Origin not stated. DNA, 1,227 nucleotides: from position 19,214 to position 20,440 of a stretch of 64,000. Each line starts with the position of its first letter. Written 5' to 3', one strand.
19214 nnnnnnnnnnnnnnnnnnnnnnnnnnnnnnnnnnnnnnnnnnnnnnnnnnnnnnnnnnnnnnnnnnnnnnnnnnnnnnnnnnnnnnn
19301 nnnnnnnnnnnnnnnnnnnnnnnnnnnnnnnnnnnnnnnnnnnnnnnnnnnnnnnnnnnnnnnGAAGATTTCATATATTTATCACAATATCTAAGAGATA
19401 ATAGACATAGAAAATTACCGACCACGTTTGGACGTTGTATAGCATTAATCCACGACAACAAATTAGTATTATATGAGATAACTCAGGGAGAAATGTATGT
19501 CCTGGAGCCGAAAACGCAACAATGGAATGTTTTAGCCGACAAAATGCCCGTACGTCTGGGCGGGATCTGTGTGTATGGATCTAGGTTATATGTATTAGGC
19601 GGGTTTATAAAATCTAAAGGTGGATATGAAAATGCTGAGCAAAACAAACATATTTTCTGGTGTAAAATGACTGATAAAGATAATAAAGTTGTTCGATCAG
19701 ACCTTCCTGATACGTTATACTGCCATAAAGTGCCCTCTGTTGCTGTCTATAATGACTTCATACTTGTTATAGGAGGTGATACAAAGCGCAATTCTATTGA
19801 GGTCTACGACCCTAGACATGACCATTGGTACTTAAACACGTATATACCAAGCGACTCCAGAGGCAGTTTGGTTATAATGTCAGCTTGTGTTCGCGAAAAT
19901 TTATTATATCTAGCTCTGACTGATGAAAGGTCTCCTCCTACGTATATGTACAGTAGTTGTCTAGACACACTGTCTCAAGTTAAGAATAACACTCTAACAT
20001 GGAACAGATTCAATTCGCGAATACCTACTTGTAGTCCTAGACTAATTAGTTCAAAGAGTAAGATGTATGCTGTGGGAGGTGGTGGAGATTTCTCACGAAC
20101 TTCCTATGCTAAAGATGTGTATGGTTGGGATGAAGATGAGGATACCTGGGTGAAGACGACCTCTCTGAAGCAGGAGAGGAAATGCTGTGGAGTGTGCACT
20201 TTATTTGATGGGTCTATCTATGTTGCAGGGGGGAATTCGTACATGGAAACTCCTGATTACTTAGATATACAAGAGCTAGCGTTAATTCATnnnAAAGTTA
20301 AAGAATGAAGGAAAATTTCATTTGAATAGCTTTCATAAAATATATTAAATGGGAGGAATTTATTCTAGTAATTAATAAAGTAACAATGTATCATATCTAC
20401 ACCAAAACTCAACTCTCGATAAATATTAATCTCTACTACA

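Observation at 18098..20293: Intronless pseudokinase fused to a Kelch propeller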

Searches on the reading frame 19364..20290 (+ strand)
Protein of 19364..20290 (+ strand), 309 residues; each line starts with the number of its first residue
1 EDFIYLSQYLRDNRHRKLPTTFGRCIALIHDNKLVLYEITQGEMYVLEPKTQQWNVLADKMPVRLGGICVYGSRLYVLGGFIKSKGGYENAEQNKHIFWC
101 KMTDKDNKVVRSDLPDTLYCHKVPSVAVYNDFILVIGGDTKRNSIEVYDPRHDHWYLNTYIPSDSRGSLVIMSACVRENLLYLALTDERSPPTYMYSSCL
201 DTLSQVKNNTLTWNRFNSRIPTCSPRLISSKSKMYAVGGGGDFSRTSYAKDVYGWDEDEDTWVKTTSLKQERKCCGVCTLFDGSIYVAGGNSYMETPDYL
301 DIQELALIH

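Call 23: find_homologous_proteins(query=window:19364-20290:+, max_evalue=10)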
Query seq(309 aa) (309 aa): 502 proteins with E <= 10 among 3043 candidates; the best 120 are listed.
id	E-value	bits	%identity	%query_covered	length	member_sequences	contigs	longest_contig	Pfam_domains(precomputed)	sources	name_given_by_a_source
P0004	1.5e-185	634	86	99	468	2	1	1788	PF07646.22,PF13418.13,PF13964.13,PF24681.2,PF13415.13,PF01344.32,PF25210.2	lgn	-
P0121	1.3e-9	56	28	53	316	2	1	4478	PF24996.1,PF07646.22,PF13418.13,PF13964.13,PF24681.2,PF13854.13,PF13415.13,PF24981.2,PF01344.32,PF25210.2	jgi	jgi:N-acetylneuraminic acid mutarotase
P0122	1.4e-9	55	28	32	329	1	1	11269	PF24996.1,PF07646.22,PF13418.13,PF13964.13,PF24681.2,PF13854.13,PF13415.13,PF24981.2,PF01344.32,PF25210.2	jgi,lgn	jgi:N-acetylneuraminic acid mutarotase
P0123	5.3e-9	54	30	49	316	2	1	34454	PF24996.1,PF07646.22,PF13964.13,PF24681.2,PF13415.13,PF25852.1,PF24981.2,PF01344.32,PF25210.2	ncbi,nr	ncbi:MAG: galactose oxidase [Nitrosomonas sp.]|nr:galactose oxidase [Nitrosomonas sp.]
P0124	5.4e-9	54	25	73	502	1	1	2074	PF24996.1,PF07646.22,PF13964.13,PF24681.2,PF13415.13,PF24981.2,PF01344.32,PF25210.2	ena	-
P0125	1.3e-8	52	25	55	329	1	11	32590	PF24996.1,PF07646.22,PF13418.13,PF13964.13,PF24681.2,PF13415.13,PF24981.2,PF01344.32,PF25210.2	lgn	-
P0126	1.4e-8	52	34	23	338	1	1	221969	PF24996.1,PF07646.22,PF13418.13,PF13964.13,PF24681.2,PF13854.13,PF13415.13,PF24981.2,PF01344.32,PF25210.2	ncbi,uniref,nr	ncbi:kelch repeat-containing protein [cf. Phormidesmis sp. LEGE 11477]|uniref:Kelch repeat-containin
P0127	5.3e-8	50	40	15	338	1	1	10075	PF24996.1,PF07646.22,PF13418.13,PF13964.13,PF24681.2,PF13854.13,PF13415.13,PF24981.2,PF07893.20,PF01344.32,PF25210.2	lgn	-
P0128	9.1e-8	49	31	47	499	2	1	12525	PF24996.1,PF07646.22,PF13964.13,PF24681.2,PF13415.13,PF18962.8,PF24981.2,PF01344.32,PF25210.2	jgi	-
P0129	1.1e-7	49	23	90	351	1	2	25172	PF24996.1,PF07646.22,PF13418.13,PF13964.13,PF24681.2,PF13854.13,PF13415.13,PF07734.19,PF24981.2,PF01344.32,PF25210.2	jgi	-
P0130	2.4e-7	48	24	70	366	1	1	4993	PF24996.1,PF07646.22,PF13964.13,PF24681.2,PF13415.13,PF24981.2,PF01344.32,PF25210.2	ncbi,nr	ncbi:MAG: galactose oxidase [Chloroflexi bacterium]|nr:galactose oxidase [Chloroflexota bacterium]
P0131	2.5e-7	48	26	81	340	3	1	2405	PF24996.1,PF07646.22,PF13964.13,PF24681.2,PF13854.13,PF13415.13,PF24981.2,PF01344.32,PF25210.2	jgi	jgi:N-acetylneuraminic acid mutarotase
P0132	5.9e-7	47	22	62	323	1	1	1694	PF24996.1,PF07646.22,PF13418.13,PF13964.13,PF24681.2,PF13854.13,PF13415.13,PF24981.2,PF01344.32,PF25210.2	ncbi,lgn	-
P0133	8.7e-7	46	26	45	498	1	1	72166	PF24996.1,PF07646.22,PF13964.13,PF24681.2,PF13415.13,PF24981.2,PF01344.32,PF25210.2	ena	-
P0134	9.1e-7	46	23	71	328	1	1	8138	PF24996.1,PF07646.22,PF13964.13,PF24681.2,PF13415.13,PF24981.2,PF01344.32,PF25210.2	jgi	-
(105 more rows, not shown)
